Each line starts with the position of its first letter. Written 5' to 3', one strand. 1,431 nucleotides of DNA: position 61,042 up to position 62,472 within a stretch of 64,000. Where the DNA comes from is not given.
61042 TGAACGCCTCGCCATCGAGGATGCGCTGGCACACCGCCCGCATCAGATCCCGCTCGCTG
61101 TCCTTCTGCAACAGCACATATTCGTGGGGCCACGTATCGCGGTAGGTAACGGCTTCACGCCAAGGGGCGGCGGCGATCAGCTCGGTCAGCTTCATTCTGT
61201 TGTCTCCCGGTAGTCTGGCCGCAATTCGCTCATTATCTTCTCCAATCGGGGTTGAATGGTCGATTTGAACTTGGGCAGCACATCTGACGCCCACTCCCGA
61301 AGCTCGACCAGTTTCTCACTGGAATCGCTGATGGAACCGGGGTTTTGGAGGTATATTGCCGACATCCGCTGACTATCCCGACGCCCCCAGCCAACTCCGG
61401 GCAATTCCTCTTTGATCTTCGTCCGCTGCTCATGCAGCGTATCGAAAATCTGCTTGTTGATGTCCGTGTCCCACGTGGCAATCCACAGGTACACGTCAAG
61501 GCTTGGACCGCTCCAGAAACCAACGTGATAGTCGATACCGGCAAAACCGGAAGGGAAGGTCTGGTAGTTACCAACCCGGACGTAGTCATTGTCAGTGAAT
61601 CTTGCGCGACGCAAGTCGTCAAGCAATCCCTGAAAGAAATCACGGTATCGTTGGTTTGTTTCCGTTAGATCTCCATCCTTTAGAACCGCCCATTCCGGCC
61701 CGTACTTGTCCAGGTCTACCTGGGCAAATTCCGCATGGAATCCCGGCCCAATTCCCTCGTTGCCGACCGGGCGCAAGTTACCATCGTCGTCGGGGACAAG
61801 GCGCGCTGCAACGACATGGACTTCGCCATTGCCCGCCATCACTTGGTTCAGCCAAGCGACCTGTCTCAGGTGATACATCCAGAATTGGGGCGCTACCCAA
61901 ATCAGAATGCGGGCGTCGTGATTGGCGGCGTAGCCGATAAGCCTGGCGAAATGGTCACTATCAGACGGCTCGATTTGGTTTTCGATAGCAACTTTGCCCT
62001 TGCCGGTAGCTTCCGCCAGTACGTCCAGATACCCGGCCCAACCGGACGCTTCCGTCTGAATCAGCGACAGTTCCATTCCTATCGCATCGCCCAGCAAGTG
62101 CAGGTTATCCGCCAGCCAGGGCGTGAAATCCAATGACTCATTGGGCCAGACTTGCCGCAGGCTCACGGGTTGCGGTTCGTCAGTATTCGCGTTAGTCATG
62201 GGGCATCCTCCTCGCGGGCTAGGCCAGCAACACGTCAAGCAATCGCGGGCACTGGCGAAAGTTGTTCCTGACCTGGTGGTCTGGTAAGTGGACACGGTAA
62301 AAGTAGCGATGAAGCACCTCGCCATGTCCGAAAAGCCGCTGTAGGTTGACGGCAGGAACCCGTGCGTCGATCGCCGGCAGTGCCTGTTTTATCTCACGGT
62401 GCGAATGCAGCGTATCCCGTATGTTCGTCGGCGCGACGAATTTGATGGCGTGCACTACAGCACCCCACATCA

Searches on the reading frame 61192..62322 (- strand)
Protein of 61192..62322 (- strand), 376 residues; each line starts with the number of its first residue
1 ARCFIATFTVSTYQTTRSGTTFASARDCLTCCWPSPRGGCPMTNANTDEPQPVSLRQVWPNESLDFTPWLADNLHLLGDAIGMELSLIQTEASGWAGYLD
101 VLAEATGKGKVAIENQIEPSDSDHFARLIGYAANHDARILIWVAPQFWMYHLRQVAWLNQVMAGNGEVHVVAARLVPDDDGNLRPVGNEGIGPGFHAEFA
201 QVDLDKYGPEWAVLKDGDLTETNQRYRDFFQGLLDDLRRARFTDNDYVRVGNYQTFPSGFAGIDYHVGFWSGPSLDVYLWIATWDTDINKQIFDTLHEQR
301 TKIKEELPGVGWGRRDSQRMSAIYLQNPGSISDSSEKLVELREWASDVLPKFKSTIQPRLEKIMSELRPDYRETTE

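Call 74: search_protein_families(library=pfam, proteins=[window:61192-62322:-], max_evalue=0.00001)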
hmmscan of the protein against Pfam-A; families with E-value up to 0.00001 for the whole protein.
window:61192-62322:- (376 aa): 1 family
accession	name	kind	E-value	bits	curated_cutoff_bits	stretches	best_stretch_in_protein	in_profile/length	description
PF14088.11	DUF4268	-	4e-09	37.1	27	1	226-359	2-139/140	Domain of unknown function (DUF4268)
